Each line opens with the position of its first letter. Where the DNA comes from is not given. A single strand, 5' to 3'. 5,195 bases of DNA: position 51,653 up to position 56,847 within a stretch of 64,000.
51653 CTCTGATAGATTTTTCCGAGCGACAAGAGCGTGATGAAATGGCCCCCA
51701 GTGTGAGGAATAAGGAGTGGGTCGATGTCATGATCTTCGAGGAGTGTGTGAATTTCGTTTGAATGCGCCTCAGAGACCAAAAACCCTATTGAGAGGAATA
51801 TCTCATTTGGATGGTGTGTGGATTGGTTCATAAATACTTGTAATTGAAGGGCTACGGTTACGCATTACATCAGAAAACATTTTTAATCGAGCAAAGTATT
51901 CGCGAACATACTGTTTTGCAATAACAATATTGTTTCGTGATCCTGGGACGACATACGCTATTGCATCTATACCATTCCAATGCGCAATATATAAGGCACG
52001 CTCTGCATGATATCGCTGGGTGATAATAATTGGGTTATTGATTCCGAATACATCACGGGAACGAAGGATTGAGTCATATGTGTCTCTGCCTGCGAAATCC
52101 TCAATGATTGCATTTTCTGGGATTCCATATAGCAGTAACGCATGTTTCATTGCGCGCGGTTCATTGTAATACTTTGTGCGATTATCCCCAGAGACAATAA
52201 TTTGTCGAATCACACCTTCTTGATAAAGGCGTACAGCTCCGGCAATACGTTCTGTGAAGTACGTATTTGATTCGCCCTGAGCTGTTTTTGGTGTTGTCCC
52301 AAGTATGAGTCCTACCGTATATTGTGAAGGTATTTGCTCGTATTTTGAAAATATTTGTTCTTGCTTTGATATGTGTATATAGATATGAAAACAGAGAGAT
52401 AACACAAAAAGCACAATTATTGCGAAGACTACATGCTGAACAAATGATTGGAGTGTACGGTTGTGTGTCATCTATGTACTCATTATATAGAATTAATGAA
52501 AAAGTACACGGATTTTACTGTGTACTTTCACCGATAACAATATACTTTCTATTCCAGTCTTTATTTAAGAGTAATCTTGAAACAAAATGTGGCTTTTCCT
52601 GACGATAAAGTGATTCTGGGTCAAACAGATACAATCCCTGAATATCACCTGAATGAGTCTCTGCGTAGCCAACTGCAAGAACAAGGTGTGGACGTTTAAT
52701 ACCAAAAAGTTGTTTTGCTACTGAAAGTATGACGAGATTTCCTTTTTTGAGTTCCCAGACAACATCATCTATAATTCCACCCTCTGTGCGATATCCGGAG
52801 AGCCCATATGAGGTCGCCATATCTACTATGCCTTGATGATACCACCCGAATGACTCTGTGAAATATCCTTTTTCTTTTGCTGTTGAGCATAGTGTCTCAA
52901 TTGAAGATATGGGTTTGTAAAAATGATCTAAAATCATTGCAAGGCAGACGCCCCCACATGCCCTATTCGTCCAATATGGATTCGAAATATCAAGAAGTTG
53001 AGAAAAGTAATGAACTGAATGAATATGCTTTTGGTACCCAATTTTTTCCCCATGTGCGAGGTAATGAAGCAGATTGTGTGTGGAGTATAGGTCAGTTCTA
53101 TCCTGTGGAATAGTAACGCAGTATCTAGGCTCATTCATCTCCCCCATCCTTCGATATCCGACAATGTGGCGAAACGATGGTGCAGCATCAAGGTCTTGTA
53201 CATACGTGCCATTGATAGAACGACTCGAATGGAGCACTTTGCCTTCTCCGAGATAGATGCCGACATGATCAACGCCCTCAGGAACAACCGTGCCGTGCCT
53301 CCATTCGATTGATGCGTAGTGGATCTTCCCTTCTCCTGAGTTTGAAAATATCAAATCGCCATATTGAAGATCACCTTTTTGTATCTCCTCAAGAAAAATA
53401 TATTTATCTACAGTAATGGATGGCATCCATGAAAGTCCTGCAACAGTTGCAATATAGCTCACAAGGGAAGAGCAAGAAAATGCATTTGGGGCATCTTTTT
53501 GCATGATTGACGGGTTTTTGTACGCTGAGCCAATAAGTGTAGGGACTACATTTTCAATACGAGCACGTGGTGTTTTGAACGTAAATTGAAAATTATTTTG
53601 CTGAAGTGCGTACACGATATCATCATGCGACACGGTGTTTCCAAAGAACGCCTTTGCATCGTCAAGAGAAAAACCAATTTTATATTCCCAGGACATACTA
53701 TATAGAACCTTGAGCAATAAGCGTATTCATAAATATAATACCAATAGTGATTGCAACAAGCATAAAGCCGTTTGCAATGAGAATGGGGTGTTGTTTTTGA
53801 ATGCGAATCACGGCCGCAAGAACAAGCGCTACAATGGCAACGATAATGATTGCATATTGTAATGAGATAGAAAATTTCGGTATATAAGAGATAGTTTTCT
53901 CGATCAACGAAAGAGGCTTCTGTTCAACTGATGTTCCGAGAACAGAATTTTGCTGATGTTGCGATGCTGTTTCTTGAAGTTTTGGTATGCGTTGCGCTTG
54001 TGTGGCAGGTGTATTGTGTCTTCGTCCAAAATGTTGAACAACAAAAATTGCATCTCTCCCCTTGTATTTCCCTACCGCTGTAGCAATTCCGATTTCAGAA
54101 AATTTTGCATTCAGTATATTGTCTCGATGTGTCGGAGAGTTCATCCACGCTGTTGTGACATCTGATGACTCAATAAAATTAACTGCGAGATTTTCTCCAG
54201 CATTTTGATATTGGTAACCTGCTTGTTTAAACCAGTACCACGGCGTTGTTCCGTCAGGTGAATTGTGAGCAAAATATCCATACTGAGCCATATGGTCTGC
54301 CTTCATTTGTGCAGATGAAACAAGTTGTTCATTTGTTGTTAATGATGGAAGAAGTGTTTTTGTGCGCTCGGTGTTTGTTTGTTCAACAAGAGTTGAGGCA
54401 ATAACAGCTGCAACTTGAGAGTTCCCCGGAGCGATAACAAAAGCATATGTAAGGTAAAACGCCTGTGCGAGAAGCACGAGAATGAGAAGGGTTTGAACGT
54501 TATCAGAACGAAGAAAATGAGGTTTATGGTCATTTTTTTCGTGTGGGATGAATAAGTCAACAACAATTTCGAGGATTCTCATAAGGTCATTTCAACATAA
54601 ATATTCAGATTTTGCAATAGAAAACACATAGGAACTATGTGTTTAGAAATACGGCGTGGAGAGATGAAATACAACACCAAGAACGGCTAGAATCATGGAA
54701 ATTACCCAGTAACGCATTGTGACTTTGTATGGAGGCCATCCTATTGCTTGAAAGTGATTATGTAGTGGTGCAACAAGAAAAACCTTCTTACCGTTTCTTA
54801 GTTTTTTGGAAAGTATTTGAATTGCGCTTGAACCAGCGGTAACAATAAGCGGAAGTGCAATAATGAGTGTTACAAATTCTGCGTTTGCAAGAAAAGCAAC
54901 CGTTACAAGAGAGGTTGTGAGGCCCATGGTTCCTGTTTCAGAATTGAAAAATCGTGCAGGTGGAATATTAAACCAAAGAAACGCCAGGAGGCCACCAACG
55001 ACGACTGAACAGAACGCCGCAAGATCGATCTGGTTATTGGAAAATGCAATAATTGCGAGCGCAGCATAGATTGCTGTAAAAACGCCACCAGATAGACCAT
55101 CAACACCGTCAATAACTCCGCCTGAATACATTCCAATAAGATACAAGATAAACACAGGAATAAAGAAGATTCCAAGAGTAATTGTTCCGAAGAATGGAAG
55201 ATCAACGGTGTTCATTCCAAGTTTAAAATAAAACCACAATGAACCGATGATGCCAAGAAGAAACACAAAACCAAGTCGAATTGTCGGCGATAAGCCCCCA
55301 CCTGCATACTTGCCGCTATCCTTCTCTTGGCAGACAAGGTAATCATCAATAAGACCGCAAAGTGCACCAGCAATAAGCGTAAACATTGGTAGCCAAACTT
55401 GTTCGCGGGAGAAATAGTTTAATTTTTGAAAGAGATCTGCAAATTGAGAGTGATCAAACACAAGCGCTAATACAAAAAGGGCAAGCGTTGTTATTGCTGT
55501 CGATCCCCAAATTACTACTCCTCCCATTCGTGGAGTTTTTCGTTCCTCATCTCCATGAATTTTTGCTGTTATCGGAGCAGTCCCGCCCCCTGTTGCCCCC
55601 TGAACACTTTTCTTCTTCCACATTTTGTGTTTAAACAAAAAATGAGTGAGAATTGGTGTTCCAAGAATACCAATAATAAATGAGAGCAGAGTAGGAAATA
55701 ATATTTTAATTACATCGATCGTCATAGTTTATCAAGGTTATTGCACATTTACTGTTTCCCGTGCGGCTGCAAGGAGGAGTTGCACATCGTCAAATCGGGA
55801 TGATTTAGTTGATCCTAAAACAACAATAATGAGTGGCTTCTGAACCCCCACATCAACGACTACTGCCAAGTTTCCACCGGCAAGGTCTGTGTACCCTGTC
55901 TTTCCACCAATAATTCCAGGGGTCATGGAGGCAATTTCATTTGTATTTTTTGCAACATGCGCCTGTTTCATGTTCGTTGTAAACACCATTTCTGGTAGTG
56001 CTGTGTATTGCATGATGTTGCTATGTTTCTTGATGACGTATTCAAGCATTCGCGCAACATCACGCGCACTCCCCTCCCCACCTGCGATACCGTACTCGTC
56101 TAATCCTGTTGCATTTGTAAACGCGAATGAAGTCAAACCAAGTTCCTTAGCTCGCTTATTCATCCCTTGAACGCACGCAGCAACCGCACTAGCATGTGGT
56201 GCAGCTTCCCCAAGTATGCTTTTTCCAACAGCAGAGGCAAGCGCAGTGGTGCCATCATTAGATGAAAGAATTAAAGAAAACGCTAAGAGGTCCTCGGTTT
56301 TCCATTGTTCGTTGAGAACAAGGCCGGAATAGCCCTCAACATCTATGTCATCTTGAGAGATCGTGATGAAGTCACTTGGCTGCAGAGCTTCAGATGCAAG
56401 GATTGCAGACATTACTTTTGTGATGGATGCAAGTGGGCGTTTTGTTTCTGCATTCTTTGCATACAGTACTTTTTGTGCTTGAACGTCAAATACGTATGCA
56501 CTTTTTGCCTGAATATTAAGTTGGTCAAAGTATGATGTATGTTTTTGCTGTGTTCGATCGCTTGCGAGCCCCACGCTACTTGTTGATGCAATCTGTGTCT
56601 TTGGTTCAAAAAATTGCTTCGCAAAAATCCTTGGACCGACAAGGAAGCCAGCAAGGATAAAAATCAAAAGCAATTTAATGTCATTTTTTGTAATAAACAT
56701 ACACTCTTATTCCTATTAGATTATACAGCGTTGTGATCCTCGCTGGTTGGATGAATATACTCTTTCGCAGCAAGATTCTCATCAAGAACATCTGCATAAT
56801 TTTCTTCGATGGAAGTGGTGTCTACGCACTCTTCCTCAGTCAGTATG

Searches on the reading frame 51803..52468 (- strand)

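Call 95: search_protein_families(library=pfam, proteins=[window:51803-52468:-], max_evalue=0.0001)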
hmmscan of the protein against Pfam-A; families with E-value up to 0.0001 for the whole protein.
window:51803-52468:- (221 aa): 1 family
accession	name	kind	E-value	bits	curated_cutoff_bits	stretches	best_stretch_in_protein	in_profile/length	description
PF02698.23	DUF218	-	8.2e-23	81.2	27.6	1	55-192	5-132/133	DUF218 domain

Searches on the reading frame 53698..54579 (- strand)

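Call 54: search_protein_families(library=pfam, proteins=[window:53698-54579:-], max_evalue=0.00001)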
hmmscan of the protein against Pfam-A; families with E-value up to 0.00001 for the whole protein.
window:53698-54579:- (293 aa): 1 family
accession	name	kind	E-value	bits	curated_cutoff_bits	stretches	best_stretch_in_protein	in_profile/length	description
PF00188.32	CAP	-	3.5e-18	67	21.1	1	66-184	2-117/117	Cysteine-rich secretory protein family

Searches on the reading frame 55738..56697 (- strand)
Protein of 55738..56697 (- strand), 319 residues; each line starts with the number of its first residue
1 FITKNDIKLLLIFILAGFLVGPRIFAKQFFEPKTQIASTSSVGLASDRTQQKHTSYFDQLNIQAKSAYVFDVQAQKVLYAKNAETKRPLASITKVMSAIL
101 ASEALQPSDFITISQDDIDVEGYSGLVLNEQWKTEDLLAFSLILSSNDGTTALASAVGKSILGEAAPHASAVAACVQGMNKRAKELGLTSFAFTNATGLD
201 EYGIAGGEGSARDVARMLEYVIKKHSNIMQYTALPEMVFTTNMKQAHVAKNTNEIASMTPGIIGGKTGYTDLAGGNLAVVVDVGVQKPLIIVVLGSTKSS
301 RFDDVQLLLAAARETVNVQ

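Call 54: search_protein_families(library=pfam, proteins=[window:55738-56697:-], max_evalue=0.00001)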
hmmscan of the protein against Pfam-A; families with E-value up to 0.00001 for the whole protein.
window:55738-56697:- (319 aa): 1 family
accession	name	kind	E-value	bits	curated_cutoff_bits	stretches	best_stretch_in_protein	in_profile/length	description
PF00768.25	Peptidase_S11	-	3e-40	138.6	27.6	1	59-296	7-237/239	D-alanyl-D-alanine carboxypeptidase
